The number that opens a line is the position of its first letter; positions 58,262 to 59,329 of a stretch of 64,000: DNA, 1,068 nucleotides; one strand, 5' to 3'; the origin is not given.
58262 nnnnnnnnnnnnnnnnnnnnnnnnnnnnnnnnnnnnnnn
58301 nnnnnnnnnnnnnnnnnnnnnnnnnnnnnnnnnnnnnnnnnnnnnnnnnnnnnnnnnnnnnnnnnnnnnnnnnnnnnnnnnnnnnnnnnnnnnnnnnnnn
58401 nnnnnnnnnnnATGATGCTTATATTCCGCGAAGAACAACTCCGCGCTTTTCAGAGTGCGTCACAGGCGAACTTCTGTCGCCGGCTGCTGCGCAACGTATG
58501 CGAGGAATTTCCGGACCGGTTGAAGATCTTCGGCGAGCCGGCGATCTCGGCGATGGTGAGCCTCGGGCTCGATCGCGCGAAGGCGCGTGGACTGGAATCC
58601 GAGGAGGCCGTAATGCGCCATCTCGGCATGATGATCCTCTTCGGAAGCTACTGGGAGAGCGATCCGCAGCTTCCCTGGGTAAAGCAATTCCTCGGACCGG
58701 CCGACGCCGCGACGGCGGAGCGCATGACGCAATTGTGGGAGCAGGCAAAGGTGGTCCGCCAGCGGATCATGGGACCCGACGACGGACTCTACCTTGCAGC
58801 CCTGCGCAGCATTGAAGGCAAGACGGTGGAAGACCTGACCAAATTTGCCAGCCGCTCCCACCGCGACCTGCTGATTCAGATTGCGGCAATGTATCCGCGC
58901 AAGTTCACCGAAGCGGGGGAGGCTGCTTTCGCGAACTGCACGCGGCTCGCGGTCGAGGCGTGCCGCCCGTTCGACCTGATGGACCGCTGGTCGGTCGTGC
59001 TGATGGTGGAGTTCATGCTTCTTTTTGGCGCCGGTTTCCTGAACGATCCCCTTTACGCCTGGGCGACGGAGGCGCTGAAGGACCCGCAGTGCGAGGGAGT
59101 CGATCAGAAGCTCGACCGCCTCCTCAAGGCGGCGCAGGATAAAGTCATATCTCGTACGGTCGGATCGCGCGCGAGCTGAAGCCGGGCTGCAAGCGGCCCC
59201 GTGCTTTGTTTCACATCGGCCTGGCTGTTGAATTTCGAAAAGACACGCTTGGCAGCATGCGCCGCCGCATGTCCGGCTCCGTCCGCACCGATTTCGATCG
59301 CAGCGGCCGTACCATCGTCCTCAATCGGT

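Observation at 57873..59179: vgrG - short DUF4123 adaptor - unknown 255-aa protein with internal duplication: candidate new T6SS cargo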

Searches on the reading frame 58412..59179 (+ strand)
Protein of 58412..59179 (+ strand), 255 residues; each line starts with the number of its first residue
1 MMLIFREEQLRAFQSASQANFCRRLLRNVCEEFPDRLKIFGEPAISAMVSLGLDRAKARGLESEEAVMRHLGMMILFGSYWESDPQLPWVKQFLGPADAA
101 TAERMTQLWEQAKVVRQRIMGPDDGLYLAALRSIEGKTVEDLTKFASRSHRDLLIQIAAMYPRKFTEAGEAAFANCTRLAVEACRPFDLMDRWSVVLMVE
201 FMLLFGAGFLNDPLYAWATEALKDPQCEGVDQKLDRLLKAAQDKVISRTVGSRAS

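Call 3: search_protein_families(library=pfam, proteins=[window:58412-59179:+], max_evalue=0.1)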
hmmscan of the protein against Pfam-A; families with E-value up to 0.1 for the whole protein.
window:58412-59179:+ (255 aa): 1 family
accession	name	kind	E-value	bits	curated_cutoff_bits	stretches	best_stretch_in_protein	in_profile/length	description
PF10987.13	DUF2806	-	0.065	13.5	24.5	1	82-124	35-75/221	Protein of unknown function (DUF2806)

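Call 5: search_protein_families(library=ncbifam, proteins=[window:58412-59179:+], max_evalue=1)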
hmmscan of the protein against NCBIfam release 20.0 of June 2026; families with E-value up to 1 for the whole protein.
window:58412-59179:+ (255 aa): 0 families

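Call 6: find_homologous_proteins(query=window:58412-59179:+, max_evalue=0.001)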
Query window:58412-59179:+ (255 aa): 7 proteins with E <= 0.001 among 1533 candidates.
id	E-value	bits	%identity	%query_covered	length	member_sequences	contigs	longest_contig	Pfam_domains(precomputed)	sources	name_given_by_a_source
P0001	1.0e-165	567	100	100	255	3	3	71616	-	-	-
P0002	5.4e-86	306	57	96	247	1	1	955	-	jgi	jgi:hypothetical protein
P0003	5.6e-84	299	58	95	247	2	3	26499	-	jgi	-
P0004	7.8e-83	296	56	96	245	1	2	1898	-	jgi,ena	-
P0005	1.1e-82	295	58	95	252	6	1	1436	-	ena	-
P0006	4.5e-75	270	51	98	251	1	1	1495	-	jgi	jgi:hypothetical protein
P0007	6.7e-75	270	52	96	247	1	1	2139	-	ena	-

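Call 8: search_solved_structures(query=window:58412-59179:+, max_evalue=10)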
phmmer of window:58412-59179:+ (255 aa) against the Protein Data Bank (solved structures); distinct sequences matched with E-value up to 10: 1.
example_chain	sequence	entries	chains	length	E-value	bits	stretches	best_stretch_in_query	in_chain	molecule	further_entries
2bw3_B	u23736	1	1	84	1.2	11.8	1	170-209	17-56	TRANSPOSASE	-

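Call 12: find_encoding_contigs(protein=P0003, flank=10000, max_places=4)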
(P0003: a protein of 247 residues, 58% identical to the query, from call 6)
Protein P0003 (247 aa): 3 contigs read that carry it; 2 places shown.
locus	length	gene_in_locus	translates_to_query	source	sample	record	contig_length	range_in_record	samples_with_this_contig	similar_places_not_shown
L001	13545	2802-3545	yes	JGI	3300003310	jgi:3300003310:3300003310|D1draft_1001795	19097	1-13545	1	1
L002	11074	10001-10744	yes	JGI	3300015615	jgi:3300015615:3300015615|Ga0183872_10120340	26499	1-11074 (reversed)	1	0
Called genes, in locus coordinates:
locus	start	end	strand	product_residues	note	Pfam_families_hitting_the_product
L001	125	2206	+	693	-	PF05954:Phage_GPD, PF04717:Phage_base_V, PF22178:Gp5_trimer_C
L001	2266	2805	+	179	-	PF13503:DUF4123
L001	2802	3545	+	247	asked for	-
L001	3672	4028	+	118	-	-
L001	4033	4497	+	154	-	-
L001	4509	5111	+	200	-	-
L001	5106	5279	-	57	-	-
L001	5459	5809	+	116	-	-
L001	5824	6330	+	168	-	PF13436:Gly-zipper_OmpA (weak)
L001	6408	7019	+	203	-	-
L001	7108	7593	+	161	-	-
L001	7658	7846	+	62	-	-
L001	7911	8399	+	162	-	PF20598:DUF6795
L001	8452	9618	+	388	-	PF01764:Lipase_3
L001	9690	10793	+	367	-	-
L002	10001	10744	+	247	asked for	-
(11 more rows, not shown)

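Call 16: predict_structure(alignment_id=A1)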
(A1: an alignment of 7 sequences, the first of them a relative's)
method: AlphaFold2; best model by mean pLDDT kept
length: 255 residues; sequences in the alignment: 7
mean_pLDDT: 81.3   pTM: 0.77
mean pLDDT of the five models: 81.3, 79.9, 76.7, 71.3, 69.6
residues with pLDDT >= 90: 58; 70-90: 153; 50-70: 37; < 50: 7
segments of 3 or more residues with pLDDT < 50: 250-255
pLDDT, mean of each block of 10 residues (from residue 1): 70 84 91 83 90 90 90 89 87 69 87 81 66 77 66 72 79 88 91 85 87 90 85 90 68 39
secondary structure, 60 per line:
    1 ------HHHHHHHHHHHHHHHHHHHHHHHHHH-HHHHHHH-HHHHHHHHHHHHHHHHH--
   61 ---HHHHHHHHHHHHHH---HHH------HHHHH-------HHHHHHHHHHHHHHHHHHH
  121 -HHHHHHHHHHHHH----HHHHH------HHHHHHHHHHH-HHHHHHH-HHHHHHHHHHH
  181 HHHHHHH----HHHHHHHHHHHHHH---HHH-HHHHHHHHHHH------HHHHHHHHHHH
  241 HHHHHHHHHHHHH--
elements in order: H7-32 H34-40 H42-58 H64-77 H90-94 H102-120 H122-134 H139-143 H150-160 H162-168 H170-187 H192-205 H213-223 H230-253

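Call 17: search_protein_representatives(alignment_id=A1)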
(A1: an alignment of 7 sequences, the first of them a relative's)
Query: 7 sequences, 248 profile positions. Proteins with E-value up to 0.001 (for the whole library): 6081; up to 1e-10: 2259; up to 1e-30: 159. The best 150 are listed.
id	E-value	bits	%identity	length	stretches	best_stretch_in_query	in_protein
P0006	3.9e-125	432.5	-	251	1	1-247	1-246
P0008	3.0e-96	337.9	-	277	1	57-246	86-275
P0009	4.9e-81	288.0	-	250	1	1-242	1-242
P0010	1.6e-49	184.8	-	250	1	1-241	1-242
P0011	1.2e-48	182.0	-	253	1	1-241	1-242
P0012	1.4e-48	181.7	-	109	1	140-245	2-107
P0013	5.8e-48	179.7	-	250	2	3-176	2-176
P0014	7.0e-47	176.2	-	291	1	1-241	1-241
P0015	2.7e-46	174.2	-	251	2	1-132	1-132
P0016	5.4e-46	173.3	-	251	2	1-180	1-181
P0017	5.5e-44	166.7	-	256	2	1-131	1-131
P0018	1.4e-42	162.0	-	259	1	1-240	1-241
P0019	1.7e-42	161.8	-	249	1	2-242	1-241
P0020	1.7e-42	161.8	-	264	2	1-146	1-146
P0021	1.5e-41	158.7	-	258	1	1-239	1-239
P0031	1.7e-38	148.7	-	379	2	13-240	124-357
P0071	3.6e-34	134.5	-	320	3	1-108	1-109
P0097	5.8e-33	130.6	-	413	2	1-183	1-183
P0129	8.8e-32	126.7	-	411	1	9-245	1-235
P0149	4.5e-31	124.4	-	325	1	2-241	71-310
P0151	4.6e-31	124.4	-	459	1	2-246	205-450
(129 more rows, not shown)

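Call 18: search_protein_families(library=pfam, proteins=[P0151, P0031, P0149, P0097, P0129, P0071, P0014, P0008, P0010, P0018], max_evalue=0.01)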
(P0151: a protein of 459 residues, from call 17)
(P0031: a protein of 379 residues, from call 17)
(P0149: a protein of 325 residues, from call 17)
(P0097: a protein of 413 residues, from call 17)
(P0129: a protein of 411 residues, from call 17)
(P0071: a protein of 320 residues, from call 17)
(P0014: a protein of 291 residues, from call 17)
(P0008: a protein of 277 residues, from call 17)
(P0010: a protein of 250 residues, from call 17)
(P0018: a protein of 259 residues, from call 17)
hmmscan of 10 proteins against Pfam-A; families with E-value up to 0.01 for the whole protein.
P0151 (459 aa): 1 family
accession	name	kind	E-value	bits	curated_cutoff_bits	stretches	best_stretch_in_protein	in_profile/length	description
PF13503.11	DUF4123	-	1.7e-32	112.5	25.8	1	17-135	1-116/119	Domain of unknown function (DUF4123)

P0031 (379 aa): 0 families

P0149 (325 aa): 0 families

P0097 (413 aa): 0 families

P0129 (411 aa): 0 families

P0071 (320 aa): 0 families

P0014 (291 aa): 0 families

P0008 (277 aa): 0 families

P0010 (250 aa): 0 families

P0018 (259 aa): 0 families

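Call 21: fold_search(model_id=the predicted structure, library=pdb)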
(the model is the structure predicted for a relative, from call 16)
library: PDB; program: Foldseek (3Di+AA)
matches with E <= 10: 174; with E <= 0.001: 0
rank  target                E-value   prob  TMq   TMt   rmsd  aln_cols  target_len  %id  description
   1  9dqh_A                1.5e+00  0.09  0.18  0.18  18.0       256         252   14  CryoEM structure of Gq-coupled MRGPRD with a new agonist EP-2825 (released 2024-12-11)
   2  8ha0_R                1.6e+00  0.08  0.17  0.14  20.1       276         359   11  Molecular recognition of two endogenous hormones by the human parathyroid hormone receptor-1 (released 2022-12-21)
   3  7td0_R                1.6e+00  0.06  0.15  0.15  20.4       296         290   11  Lysophosphatidic acid receptor 1-Gi complex bound to LPA (released 2022-02-09)
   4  3c02                  2.2e+00  0.04  0.13  0.13  20.9       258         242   11  X-ray structure of the aquaglyceroporin from Plasmodium falciparum (released 2008-05-27)
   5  5cwg                  2.5e+00  0.12  0.19  0.23  17.2       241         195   13  Crystal structure of de novo designed helical repeat protein DHR10 (released 2015-12-16)
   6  7p1i_A                2.7e+00  0.09  0.20  0.14  21.1       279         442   11  Cryo EM structure of bison NHA2 in detergent and N-terminal extension helix (released 2022-01-26)
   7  8ejc_R                2.7e+00  0.08  0.18  0.18  17.2       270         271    8  Structure of FFAR1-Gq complex bound to TAK-875 (released 2023-05-24)
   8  7vvk_R                2.7e+00  0.07  0.18  0.15  17.8       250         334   12  PTH-bound human PTH1R in complex with Gs (class1) (released 2022-08-03)
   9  6z0c_D                2.8e+00  0.07  0.14  0.17  23.3       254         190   11  Structure of in silico modelled artificial Maquette-3 protein (released 2021-03-17)
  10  7wu2_R                2.9e+00  0.08  0.19  0.18  20.6       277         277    9  Cryo-EM structure of the adhesion GPCR ADGRD1 in complex with miniGs (released 2022-04-27)
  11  1v4j_A                2.9e+00  0.08  0.21  0.20  19.7       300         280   13  Crystal Structure of Octaprenyl Pyrophosphate Synthase from Hyperthermophilic Thermotoga maritima V73Y mutant (released 2004-03-02)
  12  6zbb_a                2.9e+00  0.06  0.15  0.16  20.6       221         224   13  bovine ATP synthase Fo domain (released 2020-09-09)
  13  9p93_R                3.0e+00  0.07  0.18  0.15  19.0       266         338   10  Cryo-EM structure of the PAC1sR-VIP-Gs complex (released 2025-11-19)
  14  9d7x                  3.0e+00  0.05  0.15  0.08  22.2       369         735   12  The spm-bound structure (released 2025-06-25)
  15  7b4m_A                3.2e+00  0.07  0.18  0.13  20.8       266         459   11  CryoEM structure of the human sodium proton exchanger NHA2 in nanodisc (released 2022-01-12)
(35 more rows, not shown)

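Call 26: find_homologous_proteins(query=A2, max_evalue=0.00001)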
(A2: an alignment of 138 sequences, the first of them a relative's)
Query A2 (138 sequences) (255 aa, profile of the alignment): 26 proteins with E <= 0.00001 among 3066 candidates.
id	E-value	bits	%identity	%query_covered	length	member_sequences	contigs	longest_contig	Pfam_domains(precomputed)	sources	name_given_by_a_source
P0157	1.6e-96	341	29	89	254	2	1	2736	-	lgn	-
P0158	3.1e-96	340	28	94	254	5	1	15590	-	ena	-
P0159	4.4e-95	336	27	93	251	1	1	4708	-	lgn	-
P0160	4.1e-93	329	28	94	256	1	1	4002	-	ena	-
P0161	1.5e-92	328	25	92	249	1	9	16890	-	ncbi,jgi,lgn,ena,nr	ncbi:MAG: hypothetical protein DRR16_09485 [Candidatus Parabeggiatoa sp. nov. 3]|jgi:hypothetical pr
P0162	1.8e-92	327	25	94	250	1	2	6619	-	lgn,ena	-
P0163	1.6e-91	324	26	95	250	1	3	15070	-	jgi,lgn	jgi:hypothetical protein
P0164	5.2e-91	323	26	94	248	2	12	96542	-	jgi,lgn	jgi:hypothetical protein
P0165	2.0e-87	311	30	93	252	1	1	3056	-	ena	-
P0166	1.7e-82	295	28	87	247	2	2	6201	-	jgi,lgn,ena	jgi:hypothetical protein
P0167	4.3e-78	280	21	94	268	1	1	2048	-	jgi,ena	-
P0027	5.6e-78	280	28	87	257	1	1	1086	-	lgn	-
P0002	1.6e-77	278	57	96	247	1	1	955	-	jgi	jgi:hypothetical protein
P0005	1.7e-77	278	58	95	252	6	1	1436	-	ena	-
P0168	4.0e-77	277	25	94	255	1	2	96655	-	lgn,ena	-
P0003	1.3e-76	275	58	95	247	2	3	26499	-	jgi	-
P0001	1.6e-70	255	100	100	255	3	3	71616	-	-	-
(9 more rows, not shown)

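Call 30: find_related_loci(query=A3, collection=genome_contigs, flank=8000)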
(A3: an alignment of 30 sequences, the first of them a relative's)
Query A3 (253 aa) in genome_contigs; peptide patterns used: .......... (x = any residue, [..] = any of these).
182 stretches matched a pattern; 179 encode a relative of the query (tblastn E <= 1e-3); the best 80 are kept; 80 distinct loci.
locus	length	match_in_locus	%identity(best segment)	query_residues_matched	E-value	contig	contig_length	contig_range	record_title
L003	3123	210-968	100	1-253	2e-175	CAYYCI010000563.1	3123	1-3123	MAG TPA_asm: uncultured Planctomycetota bacterium isolate binchicken_co256_285 genome assembly, contig: NODE_109677_leng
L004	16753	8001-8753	51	1-251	1e-78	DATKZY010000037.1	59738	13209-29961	MAG TPA_asm: Planctomycetota bacterium isolate SMAG_U14257 k141_682640, whole genome shotgun sequence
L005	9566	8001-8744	49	1-251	5e-75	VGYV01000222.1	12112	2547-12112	MAG: Planctomycetota bacterium isolate M_DeepCast_400m_m2_195 M_DeepCast_400m_m2_195_Ga0194112_10009824, whole genome sh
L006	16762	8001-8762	46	1-251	4e-72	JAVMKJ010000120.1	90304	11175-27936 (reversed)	MAG: Candidatus Competibacter sp. isolate SCELSE-4-Com G12SPAdes_bin.027_0000000120, whole genome shotgun sequence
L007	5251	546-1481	45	1-249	2e-69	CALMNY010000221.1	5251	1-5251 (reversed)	MAG TPA_asm: uncultured Candidatus Competibacteraceae bacterium isolate SRR8868559_bin.111_CONCOCT_v1.1_MAG genome assem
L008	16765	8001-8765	44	1-251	4e-69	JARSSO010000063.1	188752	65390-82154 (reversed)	MAG: Candidatus Contendobacter sp. isolate SCELSE-2-Con NODE_99_length_188752_cov_168.569882, whole genome shotgun seque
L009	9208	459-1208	42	1-250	2e-68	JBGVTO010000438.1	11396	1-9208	MAG: Phycisphaerae bacterium isolate S_218_B3 k127_229097, whole genome shotgun sequence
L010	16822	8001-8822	43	1-251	7e-68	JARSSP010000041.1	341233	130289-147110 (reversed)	MAG: Candidatus Contendobacter sp. isolate SCELSE-3-Con NODE_33_length_341233_cov_117.852277, whole genome shotgun seque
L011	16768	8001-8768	45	1-251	2e-67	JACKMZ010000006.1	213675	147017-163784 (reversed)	MAG: Gammaproteobacteria bacterium isolate HK-STAS-PROT-131 HK-STAS-PROT-131_6, whole genome shotgun sequence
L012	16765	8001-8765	43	1-251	2e-67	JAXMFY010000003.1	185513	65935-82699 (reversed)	MAG: Candidatus Competibacteraceae bacterium isolate STL-PRO99 C2.53.fa-3, whole genome shotgun sequence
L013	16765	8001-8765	43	1-251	2e-67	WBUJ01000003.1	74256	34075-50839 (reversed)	MAG: Candidatus Contendobacter sp. isolate SB13 contig_250, whole genome shotgun sequence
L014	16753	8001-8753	43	1-251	4e-67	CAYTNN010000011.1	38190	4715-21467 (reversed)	MAG TPA_asm: uncultured Pirellulales bacterium isolate SRP178699_co2_413 genome assembly, contig: NODE_414_length_38190_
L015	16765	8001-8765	43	1-251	1e-66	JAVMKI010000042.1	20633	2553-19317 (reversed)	MAG: Candidatus Contendobacter sp. isolate SCELSE-7-Con RS32308SPAdes_bin.011_0000000042, whole genome shotgun sequence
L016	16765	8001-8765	41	1-251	9e-65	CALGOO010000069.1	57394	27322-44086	MAG TPA_asm: uncultured Candidatus Competibacteraceae bacterium isolate SRR1506984_bin.29_CONCOCT_v1.1_MAG genome assemb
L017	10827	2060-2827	40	1-251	6e-65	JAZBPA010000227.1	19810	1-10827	MAG: Candidatus Competibacteraceae bacterium isolate bin.461 k117_4871025, whole genome shotgun sequence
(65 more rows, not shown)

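Call 37: search_protein_families(library=pfam, alignment_id=A4, max_evalue=0.001)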
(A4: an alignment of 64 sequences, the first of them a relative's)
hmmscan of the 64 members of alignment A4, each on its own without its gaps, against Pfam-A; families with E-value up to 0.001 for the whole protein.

A. member 1, L001:3606-4028:+ (140 aa): 0 families

B. families by the number of members that match (of 64 scanned): 46 families (the first 25 are shown)
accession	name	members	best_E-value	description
PF14437.12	MafB19-deam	6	1e-13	MafB19-like deaminase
PF00383.29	dCMP_cyt_deam_1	6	2.9e-06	Cytidine and deoxycytidylate deaminase zinc-binding region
PF16576.10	HlyD_D23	3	3.4e-25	Barrel-sandwich domain of CusB or HlyD membrane-fusion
PF13437.12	HlyD_3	3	2.3e-20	HlyD family secretion protein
PF13533.13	Biotin_lipoyl_2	3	5.3e-07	Biotin-lipoyl like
PF00364.28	Biotin_lipoyl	3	0.0004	Biotin-requiring enzyme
PF13395.12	HNH_4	2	7.1e-07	HNH endonuclease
PF14279.12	HNH_5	2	0.00049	HNH endonuclease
PF13431.12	TPR_17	1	3.7e-29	Tetratricopeptide repeat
PF07719.23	TPR_2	1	2.5e-27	Tetratricopeptide repeat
PF14559.12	TPR_19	1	9.8e-24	Tetratricopeptide repeat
PF13428.12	TPR_14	1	5.1e-21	Tetratricopeptide repeat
PF13432.12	TPR_16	1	1.1e-20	Tetratricopeptide repeat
PF13414.12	TPR_11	1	9.1e-20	TPR repeat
PF13424.12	TPR_12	1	1.7e-19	Tetratricopeptide repeat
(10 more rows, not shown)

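Call 45: find_homologous_proteins(query=P0151, max_evalue=0.001)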
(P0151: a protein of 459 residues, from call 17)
Query P0151 (459 aa): 125 proteins with E <= 0.001 among 4323 candidates; the best 120 are listed.
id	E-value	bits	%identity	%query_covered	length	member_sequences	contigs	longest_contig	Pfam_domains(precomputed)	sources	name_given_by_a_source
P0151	0.0e+0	1068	100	100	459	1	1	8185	PF13503.12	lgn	-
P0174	1.3e-69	253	34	99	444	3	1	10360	PF13503.12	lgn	-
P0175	7.7e-67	244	34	98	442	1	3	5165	PF13503.12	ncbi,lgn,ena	-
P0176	7.4e-59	218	38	69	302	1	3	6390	PF13503.12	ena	-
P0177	2.6e-55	206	45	30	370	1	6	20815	PF13503.12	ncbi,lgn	-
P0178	2.4e-51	193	38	63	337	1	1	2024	PF13503.12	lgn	-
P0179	4.0e-51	192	31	97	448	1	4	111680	PF13503.12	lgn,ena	-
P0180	3.7e-50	189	35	66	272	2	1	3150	PF13503.12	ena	-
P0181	6.4e-50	188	36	66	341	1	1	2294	PF13503.12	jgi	jgi:hypothetical protein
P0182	1.1e-49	187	39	67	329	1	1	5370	PF13503.12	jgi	jgi:hypothetical protein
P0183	7.4e-49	185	36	66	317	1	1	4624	PF13503.12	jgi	jgi:hypothetical protein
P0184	7.4e-48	181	35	63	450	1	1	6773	PF13503.12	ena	-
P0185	1.2e-47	181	34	66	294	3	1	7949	PF13503.12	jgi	-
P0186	1.5e-47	180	35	69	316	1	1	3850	PF13503.12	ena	-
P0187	1.8e-47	180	37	61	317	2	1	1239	PF13503.12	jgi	jgi:hypothetical protein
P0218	2.2e-37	147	35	61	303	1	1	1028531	PF13503.12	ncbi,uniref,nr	ncbi:DUF4123 domain-containing protein [Geomonas azotofigens]|uniref:DUF4123 domain-containing prote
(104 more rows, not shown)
